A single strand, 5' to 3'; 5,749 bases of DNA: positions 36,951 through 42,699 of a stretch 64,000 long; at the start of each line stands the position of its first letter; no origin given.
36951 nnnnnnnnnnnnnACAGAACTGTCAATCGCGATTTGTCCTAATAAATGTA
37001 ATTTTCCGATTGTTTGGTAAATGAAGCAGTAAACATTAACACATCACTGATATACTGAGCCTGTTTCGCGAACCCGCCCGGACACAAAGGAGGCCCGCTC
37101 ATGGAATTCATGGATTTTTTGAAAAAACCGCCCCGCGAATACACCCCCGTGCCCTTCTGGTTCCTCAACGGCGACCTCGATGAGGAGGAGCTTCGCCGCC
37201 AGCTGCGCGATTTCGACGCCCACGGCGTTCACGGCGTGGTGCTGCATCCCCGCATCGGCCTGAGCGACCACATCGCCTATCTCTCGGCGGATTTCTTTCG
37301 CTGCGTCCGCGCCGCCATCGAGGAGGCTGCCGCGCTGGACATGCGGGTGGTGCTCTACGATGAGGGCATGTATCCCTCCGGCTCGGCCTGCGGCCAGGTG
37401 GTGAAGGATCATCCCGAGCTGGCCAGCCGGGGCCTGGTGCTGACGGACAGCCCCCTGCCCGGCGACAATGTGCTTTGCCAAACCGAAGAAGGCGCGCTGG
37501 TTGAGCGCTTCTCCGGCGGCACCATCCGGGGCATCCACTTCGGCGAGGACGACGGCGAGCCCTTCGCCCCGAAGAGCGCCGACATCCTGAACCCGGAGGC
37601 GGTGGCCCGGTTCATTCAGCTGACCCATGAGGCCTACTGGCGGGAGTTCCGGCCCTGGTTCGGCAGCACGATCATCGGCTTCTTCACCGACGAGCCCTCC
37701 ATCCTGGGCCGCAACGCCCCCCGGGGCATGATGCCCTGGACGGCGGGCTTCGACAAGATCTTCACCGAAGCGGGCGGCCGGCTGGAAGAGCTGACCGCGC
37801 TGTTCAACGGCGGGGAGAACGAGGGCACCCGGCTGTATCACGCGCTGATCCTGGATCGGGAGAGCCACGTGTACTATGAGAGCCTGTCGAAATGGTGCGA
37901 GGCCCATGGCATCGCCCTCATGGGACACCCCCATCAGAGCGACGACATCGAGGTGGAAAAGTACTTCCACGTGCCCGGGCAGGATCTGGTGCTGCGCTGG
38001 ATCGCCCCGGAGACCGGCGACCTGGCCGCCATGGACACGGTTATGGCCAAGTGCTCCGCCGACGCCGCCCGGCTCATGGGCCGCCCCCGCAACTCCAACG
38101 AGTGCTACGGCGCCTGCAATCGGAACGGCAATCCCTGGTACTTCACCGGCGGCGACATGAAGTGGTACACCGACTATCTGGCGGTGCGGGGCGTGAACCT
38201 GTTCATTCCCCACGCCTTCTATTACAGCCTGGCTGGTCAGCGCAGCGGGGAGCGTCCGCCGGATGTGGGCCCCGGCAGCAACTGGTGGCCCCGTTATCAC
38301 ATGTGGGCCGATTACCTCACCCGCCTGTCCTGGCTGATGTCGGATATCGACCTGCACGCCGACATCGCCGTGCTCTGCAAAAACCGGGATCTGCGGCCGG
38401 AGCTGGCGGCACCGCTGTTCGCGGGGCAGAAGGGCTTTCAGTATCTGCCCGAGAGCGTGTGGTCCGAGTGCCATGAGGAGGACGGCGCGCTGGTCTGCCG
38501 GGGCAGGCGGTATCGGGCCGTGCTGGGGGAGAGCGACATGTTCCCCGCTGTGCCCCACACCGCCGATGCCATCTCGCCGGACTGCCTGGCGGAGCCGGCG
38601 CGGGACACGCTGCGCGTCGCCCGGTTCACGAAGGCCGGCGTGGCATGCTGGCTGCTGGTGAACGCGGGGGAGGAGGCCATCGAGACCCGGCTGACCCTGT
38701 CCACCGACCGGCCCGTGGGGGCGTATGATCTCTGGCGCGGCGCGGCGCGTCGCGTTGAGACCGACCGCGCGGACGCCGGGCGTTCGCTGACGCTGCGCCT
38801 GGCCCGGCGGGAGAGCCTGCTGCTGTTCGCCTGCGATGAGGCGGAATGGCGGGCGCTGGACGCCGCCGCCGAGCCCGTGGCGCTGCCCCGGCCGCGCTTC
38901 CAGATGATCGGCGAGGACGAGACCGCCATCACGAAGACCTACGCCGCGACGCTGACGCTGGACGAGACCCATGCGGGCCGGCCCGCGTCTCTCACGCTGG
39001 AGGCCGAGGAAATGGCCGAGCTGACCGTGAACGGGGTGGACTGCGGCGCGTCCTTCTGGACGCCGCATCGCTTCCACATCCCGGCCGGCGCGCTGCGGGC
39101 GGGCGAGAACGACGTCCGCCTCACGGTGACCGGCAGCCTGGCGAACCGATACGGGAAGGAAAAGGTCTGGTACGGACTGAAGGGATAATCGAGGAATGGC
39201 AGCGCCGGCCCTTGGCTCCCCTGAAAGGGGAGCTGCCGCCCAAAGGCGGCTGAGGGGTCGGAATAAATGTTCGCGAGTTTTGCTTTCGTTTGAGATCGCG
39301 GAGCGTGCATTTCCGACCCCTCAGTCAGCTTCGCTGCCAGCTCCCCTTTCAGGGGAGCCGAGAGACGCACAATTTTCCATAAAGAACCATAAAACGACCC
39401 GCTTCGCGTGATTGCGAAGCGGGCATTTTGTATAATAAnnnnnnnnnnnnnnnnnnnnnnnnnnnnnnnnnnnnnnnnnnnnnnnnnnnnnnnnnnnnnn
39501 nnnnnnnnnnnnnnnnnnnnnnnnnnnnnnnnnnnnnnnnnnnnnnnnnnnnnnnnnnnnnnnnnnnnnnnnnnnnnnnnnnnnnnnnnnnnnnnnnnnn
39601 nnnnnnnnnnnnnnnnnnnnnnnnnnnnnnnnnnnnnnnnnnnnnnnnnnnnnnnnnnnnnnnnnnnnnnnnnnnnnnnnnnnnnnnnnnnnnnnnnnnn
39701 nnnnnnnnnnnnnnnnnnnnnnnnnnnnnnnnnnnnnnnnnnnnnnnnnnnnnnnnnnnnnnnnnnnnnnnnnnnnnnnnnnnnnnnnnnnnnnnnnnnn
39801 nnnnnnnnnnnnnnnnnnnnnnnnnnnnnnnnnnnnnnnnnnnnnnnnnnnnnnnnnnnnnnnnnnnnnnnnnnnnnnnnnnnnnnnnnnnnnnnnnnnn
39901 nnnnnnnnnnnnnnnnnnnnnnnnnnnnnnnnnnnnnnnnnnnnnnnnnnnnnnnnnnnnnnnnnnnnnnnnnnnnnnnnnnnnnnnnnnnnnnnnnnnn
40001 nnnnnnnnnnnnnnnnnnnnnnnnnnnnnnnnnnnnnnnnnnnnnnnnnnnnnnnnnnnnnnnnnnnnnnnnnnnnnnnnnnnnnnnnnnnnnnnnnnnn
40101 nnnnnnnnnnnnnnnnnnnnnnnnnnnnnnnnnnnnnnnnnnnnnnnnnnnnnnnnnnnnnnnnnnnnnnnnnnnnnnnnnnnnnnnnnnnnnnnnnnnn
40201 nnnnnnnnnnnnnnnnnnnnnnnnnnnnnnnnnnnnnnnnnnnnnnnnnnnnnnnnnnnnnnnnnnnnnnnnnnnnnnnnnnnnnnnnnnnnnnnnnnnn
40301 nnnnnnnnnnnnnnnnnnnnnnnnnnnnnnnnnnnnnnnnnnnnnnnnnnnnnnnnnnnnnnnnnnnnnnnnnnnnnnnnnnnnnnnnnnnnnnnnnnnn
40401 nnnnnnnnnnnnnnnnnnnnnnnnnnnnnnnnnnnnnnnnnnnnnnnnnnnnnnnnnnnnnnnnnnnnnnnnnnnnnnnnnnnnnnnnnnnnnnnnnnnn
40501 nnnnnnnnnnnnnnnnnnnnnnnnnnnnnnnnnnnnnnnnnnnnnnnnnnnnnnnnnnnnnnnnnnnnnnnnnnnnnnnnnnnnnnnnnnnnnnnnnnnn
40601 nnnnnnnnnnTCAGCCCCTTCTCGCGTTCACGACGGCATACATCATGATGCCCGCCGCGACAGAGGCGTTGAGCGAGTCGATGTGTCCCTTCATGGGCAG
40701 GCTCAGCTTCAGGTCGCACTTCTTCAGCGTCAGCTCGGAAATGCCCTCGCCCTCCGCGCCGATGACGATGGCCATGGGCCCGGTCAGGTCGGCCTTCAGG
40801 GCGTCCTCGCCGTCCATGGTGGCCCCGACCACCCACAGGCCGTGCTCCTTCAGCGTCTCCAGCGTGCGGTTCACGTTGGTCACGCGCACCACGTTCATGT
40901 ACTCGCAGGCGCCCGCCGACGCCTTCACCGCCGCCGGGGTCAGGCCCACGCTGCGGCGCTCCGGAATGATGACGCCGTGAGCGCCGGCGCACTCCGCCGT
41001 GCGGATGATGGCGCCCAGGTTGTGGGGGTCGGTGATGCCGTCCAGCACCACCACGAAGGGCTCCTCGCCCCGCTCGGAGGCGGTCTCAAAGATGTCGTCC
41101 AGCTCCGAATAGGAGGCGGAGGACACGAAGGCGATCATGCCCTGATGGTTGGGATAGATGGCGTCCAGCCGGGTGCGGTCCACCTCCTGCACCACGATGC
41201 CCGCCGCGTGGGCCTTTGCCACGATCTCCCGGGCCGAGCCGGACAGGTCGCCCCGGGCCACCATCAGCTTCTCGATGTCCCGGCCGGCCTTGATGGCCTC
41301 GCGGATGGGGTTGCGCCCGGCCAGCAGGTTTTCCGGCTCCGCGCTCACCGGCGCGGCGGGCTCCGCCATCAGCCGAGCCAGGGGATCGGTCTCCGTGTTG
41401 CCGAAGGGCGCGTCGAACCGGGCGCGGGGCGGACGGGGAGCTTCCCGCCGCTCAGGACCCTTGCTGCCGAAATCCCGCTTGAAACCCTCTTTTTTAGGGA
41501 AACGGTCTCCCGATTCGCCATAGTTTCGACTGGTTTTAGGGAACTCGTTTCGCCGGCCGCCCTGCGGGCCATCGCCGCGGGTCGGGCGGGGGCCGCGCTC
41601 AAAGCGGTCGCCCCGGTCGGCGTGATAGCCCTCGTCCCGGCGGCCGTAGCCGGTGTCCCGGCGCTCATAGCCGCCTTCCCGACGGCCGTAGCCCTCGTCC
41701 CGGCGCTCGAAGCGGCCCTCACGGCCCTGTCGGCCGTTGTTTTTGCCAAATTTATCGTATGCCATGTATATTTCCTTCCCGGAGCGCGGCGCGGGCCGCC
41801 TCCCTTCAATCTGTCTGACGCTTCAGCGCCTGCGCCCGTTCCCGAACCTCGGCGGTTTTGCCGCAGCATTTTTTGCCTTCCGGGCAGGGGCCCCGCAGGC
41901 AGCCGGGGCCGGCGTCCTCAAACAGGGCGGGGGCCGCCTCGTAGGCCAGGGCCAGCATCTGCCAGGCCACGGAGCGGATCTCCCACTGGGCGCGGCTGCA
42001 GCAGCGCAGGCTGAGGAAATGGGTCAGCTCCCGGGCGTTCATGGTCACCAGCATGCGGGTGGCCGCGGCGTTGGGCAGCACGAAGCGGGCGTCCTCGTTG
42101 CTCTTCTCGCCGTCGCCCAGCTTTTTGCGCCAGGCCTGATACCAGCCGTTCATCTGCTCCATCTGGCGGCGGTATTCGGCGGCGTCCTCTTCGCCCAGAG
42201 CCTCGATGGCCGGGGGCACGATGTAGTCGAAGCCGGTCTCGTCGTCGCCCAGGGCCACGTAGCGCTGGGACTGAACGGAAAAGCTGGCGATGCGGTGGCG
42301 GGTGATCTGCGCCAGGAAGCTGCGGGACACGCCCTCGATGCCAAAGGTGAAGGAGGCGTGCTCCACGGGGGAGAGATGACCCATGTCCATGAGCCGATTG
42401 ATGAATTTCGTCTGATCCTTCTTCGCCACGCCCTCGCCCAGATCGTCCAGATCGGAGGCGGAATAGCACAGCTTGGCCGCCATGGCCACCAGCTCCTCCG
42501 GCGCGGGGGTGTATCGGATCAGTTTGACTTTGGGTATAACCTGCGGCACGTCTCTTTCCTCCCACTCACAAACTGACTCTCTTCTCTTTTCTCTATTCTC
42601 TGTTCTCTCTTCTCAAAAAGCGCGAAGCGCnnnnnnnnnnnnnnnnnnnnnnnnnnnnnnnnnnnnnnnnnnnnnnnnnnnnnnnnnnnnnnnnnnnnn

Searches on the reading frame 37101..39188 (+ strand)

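Call 9: search_protein_families(library=ncbifam, proteins=[window:37101-39188:+], max_evalue=0.00001)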
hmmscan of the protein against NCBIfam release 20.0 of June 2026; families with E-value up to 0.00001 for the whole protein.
window:37101-39188:+ (695 aa): 2 families
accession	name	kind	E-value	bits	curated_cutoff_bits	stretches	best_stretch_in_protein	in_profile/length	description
NF045579.1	rhamnoside_JR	domain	5.7e-07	29.7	50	1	611-683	41-115/123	glycosylhydrolase-like jelly roll fold domain-containing protein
NF049897.1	AlphaRhamBT4145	equivalog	1.8e-06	26.3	1300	0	19-94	18-97/897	alpha-L-rhamnosidase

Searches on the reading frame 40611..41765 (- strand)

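Call 9: search_protein_families(library=ncbifam, proteins=[window:40611-41765:-], max_evalue=0.00001)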
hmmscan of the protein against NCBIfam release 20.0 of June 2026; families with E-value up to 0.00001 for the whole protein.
window:40611-41765:- (384 aa): 8 families
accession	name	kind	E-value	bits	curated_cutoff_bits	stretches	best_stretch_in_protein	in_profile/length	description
TIGR00186.1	rRNA_methyl_3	equivalog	3.3e-72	242.8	160.15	1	147-381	4-239/240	23S rRNA (guanosine(2251)-2'-O)-methyltransferase RlmB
NF008386.0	PRK11181.1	equivalog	6.6e-59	199.1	366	1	168-382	26-242/244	23S rRNA (guanosine(2251)-2'-O)-methyltransferase RlmB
NF008117.0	PRK10864.1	equivalog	1.3e-24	87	267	1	205-375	167-335/344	tRNA/rRNA methyltransferase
NF008295.0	PRK11081.1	equivalog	2.2e-21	76.5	227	1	235-380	18-163/230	tRNA (guanosine(18)-2'-O)-methyltransferase TrmH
NF000477.1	NshR_TsnR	equivalog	2.4e-15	56.7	425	1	148-377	34-259/266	NshR/TsnR family 23S rRNA methyltransferase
NF000035.1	nosihep_NshR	exception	7.8e-11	42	500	1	230-376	112-258/274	NshR family nosiheptide/thiostrepton resistance 23S rRNA methyltransferase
TIGR00050.1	rRNA_methyl_1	subfamily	7.1e-09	35.9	167.15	1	239-382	7-157/233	TrmJ/YjtD family RNA methyltransferase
TIGR00185.1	tRNA_yibK_trmL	equivalog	1.9e-06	27.8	190.6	1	246-379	11-145/154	tRNA (uridine(34)/cytosine(34)/5-carboxymethylaminomethyluridine(34)-2'-O)-methyltransferase TrmL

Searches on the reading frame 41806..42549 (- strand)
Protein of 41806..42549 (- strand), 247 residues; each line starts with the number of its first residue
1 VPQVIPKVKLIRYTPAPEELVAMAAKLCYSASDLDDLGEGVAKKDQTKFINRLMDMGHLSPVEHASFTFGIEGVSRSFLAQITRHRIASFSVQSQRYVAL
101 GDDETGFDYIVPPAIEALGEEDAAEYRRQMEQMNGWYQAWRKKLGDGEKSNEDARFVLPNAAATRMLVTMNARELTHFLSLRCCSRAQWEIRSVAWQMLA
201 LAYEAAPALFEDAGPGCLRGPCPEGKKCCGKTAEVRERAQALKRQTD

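Call 9: search_protein_families(library=ncbifam, proteins=[window:41806-42549:-], max_evalue=0.00001)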
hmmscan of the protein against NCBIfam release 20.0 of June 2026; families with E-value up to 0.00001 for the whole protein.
window:41806-42549:- (247 aa): 1 family
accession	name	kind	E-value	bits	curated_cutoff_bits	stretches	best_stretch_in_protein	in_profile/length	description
TIGR02170.1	thyX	equivalog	1.2e-59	201.4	87.9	1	7-212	1-210/211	FAD-dependent thymidylate synthase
